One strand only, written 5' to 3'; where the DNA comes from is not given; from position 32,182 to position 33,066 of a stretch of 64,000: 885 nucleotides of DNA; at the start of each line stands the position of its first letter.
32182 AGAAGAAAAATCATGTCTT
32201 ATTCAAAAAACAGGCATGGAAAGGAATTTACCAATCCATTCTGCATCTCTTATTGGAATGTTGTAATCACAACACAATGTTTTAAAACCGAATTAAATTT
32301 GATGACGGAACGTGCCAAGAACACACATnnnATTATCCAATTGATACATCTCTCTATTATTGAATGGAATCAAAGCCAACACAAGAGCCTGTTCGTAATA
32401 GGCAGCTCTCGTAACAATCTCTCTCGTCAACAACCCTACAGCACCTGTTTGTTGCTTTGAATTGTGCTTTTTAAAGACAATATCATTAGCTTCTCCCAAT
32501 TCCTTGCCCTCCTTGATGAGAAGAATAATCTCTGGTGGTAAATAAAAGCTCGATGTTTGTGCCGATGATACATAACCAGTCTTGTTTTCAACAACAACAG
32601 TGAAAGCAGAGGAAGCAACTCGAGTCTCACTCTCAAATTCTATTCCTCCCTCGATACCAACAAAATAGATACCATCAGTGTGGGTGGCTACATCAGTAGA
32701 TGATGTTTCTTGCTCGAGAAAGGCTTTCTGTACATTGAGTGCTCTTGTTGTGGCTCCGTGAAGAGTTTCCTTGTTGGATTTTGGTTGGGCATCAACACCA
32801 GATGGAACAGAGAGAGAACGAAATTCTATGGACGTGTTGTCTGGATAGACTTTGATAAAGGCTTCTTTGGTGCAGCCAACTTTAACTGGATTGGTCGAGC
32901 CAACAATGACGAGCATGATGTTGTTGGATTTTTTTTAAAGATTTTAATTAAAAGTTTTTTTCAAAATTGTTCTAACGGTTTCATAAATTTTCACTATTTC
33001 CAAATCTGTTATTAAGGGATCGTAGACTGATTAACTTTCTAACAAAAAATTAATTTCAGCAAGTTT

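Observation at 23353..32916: Run of bacterial-type enzymes (YqiA esterase, CocE/NonD S15 hydrolase, YjjX NTPase) interleaved with host regulators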

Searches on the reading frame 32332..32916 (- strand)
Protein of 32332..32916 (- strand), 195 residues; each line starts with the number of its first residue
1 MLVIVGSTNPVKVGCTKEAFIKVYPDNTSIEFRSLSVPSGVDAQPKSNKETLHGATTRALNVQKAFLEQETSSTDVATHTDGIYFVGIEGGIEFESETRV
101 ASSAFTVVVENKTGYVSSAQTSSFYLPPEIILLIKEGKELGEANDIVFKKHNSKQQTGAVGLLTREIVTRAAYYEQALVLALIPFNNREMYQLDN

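Call 8: search_protein_families(library=pfam, max_evalue=0.01, proteins=[window:32332-32916:-])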
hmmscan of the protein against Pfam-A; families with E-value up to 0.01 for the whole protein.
window:32332-32916:- (195 aa): 1 family
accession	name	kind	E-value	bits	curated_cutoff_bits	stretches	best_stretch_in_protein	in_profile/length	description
PF01931.24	NTPase_I-T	-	5.7e-46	156.8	25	1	6-185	1-161/162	Protein of unknown function DUF84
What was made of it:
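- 32329..32916 (-): YjjX-type NTPase gene (NTPase_I-T/DUF84), 195 aa, single exon. Predicted inosine/xanthosine triphosphatase. Pfam 5.7e-46 (call 8).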

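Call 9: list_cluster_members(proteins=[window:32332-32916:-, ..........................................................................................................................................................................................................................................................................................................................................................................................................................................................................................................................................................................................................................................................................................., window:30121-32043:+, window:26077-27780:+, window:21729-22469:+, window:24354-25904:-])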
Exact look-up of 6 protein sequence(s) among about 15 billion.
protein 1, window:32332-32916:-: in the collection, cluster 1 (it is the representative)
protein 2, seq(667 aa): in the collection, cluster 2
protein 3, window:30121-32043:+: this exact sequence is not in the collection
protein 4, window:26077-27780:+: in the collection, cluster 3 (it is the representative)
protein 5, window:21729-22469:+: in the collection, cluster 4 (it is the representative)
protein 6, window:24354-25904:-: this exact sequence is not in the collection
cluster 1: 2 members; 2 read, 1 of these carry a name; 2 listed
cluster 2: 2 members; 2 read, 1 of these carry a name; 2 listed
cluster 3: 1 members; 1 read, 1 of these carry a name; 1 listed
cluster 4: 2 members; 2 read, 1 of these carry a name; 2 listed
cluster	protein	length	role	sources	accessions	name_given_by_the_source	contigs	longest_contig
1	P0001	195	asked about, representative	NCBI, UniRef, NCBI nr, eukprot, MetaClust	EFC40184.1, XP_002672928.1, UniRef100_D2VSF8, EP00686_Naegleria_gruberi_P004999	predicted protein [Naegleria gruberi] | inosine/xanthosine triphosphatase n=1 Tax=Naegleria gruberi TaxID=5762 RepID=D2VSF8_NAEGR | uncharacterized protein NAEGRDRAFT_71925 [Naegleria gruberi]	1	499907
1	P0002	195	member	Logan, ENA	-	-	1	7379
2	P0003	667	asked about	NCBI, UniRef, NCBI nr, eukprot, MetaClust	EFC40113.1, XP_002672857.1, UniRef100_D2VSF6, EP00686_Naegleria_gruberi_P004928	predicted protein [Naegleria gruberi] | Predicted protein n=1 Tax=Naegleria gruberi TaxID=5762 RepID=D2VSF6_NAEGR | uncharacterized protein NAEGRDRAFT_81064 [Naegleria gruberi]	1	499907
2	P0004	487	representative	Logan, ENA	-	-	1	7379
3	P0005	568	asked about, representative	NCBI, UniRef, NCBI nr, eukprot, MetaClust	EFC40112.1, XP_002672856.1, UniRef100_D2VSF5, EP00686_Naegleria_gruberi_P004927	hypothetical protein NAEGRDRAFT_59091 [Naegleria gruberi] | BTB domain-containing protein n=1 Tax=Naegleria gruberi TaxID=5762 RepID=D2VSF5_NAEGR | uncharacterized protein NAEGRDRAFT_59091 [Naegleria gruberi]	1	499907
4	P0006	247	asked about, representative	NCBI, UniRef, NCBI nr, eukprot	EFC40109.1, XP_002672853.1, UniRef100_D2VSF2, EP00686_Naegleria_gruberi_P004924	predicted protein [Naegleria gruberi] | Predicted protein n=1 Tax=Naegleria gruberi TaxID=5762 RepID=D2VSF2_NAEGR | uncharacterized protein NAEGRDRAFT_71919 [Naegleria gruberi]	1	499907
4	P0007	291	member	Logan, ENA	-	-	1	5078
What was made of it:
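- Checked: The window is N. gruberi NEG-M: exact protein matches to XP_002672928, XP_002672857, XP_002672856 and XP_002672853 on a 499,907-bp scaffold (call 9).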

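Call 10: find_homologous_proteins(query=window:32332-32916:-, max_evalue=0.00001)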
Query window:32332-32916:- (195 aa): 1720 proteins with E <= 0.00001 among 1836 candidates; the best 120 are listed.
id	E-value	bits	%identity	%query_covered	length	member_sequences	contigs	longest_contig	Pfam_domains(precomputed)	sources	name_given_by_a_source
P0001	2.2e-120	417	100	100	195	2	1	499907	PF01931.26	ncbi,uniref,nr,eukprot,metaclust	ncbi:predicted protein [Naegleria gruberi]|uniref:inosine/xanthosine triphosphatase n=1 Tax=Naegleri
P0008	3.8e-67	243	62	99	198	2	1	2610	PF01931.26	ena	-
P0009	2.1e-63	231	60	97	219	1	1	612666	PF01931.26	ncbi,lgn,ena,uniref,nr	ncbi:hypothetical protein FDP41_000168 [Naegleria fowleri]|uniref:inosine/xanthosine triphosphatase 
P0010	2.9e-63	231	60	98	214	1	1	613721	PF01931.26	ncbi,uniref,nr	ncbi:hypothetical protein C9374_006126 [Naegleria lovaniensis]|uniref:inosine/xanthosine triphosphat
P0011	4.9e-53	198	56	94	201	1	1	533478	PF01931.26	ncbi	ncbi:hypothetical protein ABK040_010011 [Willaertia magna]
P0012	7.2e-46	174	52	98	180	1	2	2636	PF01931.26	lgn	-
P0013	2.5e-43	166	49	99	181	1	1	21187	PF01931.26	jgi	jgi:inosine/xanthosine triphosphatase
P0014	1.8e-42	163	51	97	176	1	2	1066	PF01931.26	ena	-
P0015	3.6e-42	162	49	97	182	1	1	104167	PF01931.26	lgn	-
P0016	3.7e-42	162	48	97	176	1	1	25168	PF01931.26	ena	-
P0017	3.8e-42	162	50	99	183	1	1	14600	PF01931.26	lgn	-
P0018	5.9e-42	161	47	99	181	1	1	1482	PF01931.26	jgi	jgi:inosine/xanthosine triphosphatase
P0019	6.8e-42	161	47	99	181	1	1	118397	PF01931.26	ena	-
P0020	7.8e-42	161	50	99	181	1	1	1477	PF01931.26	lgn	-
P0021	1.2e-41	160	47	99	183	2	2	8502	PF01931.26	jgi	jgi:inosine/xanthosine triphosphatase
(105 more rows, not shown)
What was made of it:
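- NTPase orthologues in N. fowleri and N. lovaniensis (60%) and Willaertia (56%) (call 10). The NTPase is single-copy among the hits (call 10).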

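Call 11: find_homologous_proteins(query=P0003, max_evalue=0.00001)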
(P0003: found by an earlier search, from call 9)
Query P0003 (667 aa): 134 proteins with E <= 0.00001 among 8000 candidates; the best 120 are listed.
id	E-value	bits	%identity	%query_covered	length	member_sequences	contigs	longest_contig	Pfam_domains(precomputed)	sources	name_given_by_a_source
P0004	0.0e+0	1098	99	73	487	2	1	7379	PF02129.25,PF08530.17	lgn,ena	-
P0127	1.0e-265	901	64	88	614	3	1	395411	PF02129.25,PF08530.17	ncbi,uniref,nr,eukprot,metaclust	ncbi:predicted protein [Naegleria gruberi]|uniref:Predicted protein n=2 Tax=Naegleria gruberi TaxID=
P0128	9.0e-236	802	52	99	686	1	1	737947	PF02129.25,PF00326.28,PF08530.17,PF12146.16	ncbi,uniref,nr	ncbi:hypothetical protein C9374_001011 [Naegleria lovaniensis]|uniref:Xaa-Pro dipeptidyl-peptidase C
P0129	1.5e-178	613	50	87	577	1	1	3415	PF02129.25,PF00326.28,PF08530.17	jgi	-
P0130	3.7e-83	298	32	91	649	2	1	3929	PF02129.25,PF08530.17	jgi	jgi:uncharacterized protein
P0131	3.3e-82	295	32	90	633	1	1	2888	PF02129.25,PF00326.28,PF08530.17,PF12146.16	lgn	-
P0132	4.4e-80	288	32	89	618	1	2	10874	PF02129.25,PF08530.17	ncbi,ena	-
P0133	9.7e-80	287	31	90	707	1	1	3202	PF02129.25,PF08530.17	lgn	-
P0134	3.5e-78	282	31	89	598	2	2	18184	PF02129.25,PF08530.17,PF12146.16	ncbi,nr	ncbi:MAG: CocE/NonD family hydrolase [Deltaproteobacteria bacterium]|nr:CocE/NonD family hydrolase [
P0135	3.4e-76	275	30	89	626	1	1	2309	PF02129.25,PF08530.17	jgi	-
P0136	3.7e-76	275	30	89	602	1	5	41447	PF02129.25,PF08530.17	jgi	jgi:putative CocE/NonD family hydrolase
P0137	5.7e-76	274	31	86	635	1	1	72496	PF02129.25,PF08530.17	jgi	jgi:uncharacterized protein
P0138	3.1e-75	272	30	89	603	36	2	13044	PF02129.25,PF08530.17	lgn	-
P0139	8.1e-75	271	31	86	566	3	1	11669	PF02129.25,PF08530.17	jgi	-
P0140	2.7e-74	269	31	94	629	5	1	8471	PF02129.25,PF08530.17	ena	-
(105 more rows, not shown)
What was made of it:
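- CocE orthologue in N. lovaniensis plus a paralogue in N. gruberi (call 11).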

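Call 17: find_encoding_contigs(protein=P0004, flank=6000, max_places=4)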
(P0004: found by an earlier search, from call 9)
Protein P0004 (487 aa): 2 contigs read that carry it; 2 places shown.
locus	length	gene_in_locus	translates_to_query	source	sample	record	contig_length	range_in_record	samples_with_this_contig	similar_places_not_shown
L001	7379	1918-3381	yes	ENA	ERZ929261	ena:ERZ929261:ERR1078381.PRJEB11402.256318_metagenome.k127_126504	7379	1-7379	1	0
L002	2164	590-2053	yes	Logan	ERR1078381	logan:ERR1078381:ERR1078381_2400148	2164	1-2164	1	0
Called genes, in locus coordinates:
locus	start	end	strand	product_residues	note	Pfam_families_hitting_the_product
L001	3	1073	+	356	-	?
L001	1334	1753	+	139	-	PF02129:Peptidase_S15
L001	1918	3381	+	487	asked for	PF02129:Peptidase_S15 (weak), PF08530:PepX_C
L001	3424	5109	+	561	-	-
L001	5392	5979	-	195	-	PF01931:NTPase_I-T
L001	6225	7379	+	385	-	?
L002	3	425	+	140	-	?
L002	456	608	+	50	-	-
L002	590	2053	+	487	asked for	PF02129:Peptidase_S15 (weak), PF08530:PepX_C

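Call 22: find_encoding_contigs(protein=P0012, flank=3000, max_places=3)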
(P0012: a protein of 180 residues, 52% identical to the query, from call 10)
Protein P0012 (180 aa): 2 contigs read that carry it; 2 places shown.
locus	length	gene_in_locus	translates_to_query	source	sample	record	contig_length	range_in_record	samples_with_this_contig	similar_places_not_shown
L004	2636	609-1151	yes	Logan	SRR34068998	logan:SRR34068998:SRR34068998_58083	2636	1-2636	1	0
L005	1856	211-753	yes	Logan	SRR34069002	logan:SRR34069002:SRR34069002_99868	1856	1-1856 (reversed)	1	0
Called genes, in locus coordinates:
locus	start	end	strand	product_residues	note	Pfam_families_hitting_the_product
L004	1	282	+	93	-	?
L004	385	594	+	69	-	PF13302:Acetyltransf_3 (faint)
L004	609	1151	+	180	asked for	PF01931:NTPase_I-T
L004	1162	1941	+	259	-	-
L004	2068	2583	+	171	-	-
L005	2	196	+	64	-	?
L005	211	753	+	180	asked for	PF01931:NTPase_I-T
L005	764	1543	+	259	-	-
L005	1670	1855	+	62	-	?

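Call 30: predict_structure(alignment_id=A2)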
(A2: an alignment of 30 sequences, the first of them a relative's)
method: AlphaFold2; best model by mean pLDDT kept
length: 195 residues; sequences in the alignment: 30
mean_pLDDT: 94.4   pTM: 0.90
mean pLDDT of the five models: 94.4, 94.1, 93.9, 93.4, 93.4
residues with pLDDT >= 90: 172; 70-90: 17; 50-70: 6; < 50: 0
segments of 3 or more residues with pLDDT < 50: none
pLDDT, mean of each block of 10 residues (from residue 1): 97 97 93 97 96 98 95 68 95 97 98 97 97 96 95 87 94 97 97 94
secondary structure, 60 per line:
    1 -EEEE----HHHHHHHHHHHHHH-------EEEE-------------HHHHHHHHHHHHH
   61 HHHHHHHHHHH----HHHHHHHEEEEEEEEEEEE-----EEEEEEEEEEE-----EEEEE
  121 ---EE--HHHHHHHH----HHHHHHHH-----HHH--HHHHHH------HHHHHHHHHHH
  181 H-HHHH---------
elements in order: E2-5 H10-23 E31-34 H48-71 H76-82 E83-94 E100-110 E116-120 H128-135 H140-147 H158-163 H170-181 H183-186
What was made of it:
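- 32329..32916 (-): AF2 pLDDT 94.4 (call 30).
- On NTPase_I-T / DUF84 (YjjX-type ITPase/XTPase): AF2 pLDDT 94.4, pTM 0.90 (call 30).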

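Call 33: find_encoding_contigs(protein=P0010, flank=8000, max_places=2)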
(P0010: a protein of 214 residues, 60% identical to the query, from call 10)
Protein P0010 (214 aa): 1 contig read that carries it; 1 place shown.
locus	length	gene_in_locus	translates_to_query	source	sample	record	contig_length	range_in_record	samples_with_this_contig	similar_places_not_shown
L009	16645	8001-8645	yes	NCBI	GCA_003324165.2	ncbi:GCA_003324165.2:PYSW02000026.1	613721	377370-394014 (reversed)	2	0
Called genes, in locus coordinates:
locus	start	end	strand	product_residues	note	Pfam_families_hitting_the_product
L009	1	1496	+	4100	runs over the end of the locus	PF08393:DHC_N2, PF12774:AAA_6, PF07728:AAA_5, PF17852:Dynein_AAA_lid, PF12775:AAA_7, PF17857:AAA_lid_1, PF22597:DYN_lid, PF12780:AAA_8, +7 more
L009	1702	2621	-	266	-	PF01927:Mut7-C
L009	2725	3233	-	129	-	PF01124:MAPEG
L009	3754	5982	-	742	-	-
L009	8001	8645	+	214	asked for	PF01931:NTPase_I-T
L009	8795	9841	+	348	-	PF18084:ARTD15_N, PF00644:PARP (weak)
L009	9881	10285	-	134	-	-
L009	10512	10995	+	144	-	PF16093:PAC4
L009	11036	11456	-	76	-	-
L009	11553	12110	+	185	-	PF12824:MRP-L20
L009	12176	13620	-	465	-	-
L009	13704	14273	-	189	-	PF00782:DSPc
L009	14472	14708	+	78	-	-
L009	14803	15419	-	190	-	PF24883:NPHP3_N (faint), PF00004:AAA (weak), PF13207:AAA_17 (faint), PF13238:AAA_18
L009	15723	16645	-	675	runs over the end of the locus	PF07883:Cupin_2, PF11699:CENP-C_C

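Call 35: find_encoding_contigs(protein=P0128, flank=8000, max_places=2)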
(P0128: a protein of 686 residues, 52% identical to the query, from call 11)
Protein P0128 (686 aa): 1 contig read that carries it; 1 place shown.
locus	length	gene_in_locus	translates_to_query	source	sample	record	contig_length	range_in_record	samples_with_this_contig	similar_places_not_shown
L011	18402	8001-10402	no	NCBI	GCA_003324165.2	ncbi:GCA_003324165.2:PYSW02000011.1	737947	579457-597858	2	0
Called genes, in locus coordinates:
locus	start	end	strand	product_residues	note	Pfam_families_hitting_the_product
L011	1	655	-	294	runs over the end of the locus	PF01852:START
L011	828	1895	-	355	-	-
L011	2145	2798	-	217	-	PF09725:Fra10Ac1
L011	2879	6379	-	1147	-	PF24814:WD40_Prp19, PF23381:Beta-prop_IFT122_1st, PF23414:Beta-prop_EML_2, PF24780:WD40_MABP1-WDR62_1st, PF24796:WDR55, PF24807:WD40_CDC20-Fz, PF25173:Beta-prop_WDR3_1st, PF25174:Beta-prop_THOC3, +41 more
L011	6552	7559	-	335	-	PF21989:RA_2, PF00373:FERM_M, PF02174:IRS, PF24522:KRIT1_FRMD8_FERM_C (weak)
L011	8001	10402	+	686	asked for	PF02129:Peptidase_S15, PF00326:Peptidase_S9 (faint), PF12146:Hydrolase_4 (faint), PF08530:PepX_C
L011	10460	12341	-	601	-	PF04960:Glutaminase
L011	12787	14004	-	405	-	-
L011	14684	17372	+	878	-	-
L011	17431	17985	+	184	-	-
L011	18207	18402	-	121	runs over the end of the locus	-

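Call 42: search_solved_structures(query=P0003, max_evalue=0.001)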
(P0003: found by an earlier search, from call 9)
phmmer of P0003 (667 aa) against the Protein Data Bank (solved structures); distinct sequences matched with E-value up to 0.001: 19.
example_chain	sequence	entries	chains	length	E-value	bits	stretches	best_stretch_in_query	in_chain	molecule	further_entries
3i2h_A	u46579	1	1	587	5.7e-16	61.3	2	57-243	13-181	Cocaine esterase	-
1ju3_A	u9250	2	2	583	5.8e-16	61.2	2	57-243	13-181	cocaine esterase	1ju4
3i2j_A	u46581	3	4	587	6e-16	61.2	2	57-243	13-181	Cocaine esterase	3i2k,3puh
3pui_A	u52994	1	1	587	9.4e-16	60.5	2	58-243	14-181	Cocaine esterase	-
3i2i_A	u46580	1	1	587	9.9e-16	60.4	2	57-242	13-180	Cocaine esterase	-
1l7r_A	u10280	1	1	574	1.4e-15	60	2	57-243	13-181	cocaine esterase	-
1l7q_A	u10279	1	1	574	1.4e-15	59.9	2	57-243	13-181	cocaine esterase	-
3ida_A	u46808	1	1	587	1.7e-15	59.7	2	57-218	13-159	Cocaine esterase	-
3i2g_A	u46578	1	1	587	2.2e-15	59.3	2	57-218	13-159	Cocaine esterase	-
3i2f_A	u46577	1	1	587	2.8e-15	59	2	57-217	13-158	Cocaine esterase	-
4p08_A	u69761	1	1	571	3.1e-15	58.8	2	57-217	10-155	Cocaine esterase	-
9k48_A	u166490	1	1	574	3.1e-14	55.5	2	57-217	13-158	Cocaine esterase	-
7f65_A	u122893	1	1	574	4.1e-14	55.1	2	57-217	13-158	Cocaine esterase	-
3ib3_A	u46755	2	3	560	1.1e-12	50.4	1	57-225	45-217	CocE/NonD family hydrolase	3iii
4pf1_A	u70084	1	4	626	9.6e-11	44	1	51-224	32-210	Peptidase S15/CocE/NonD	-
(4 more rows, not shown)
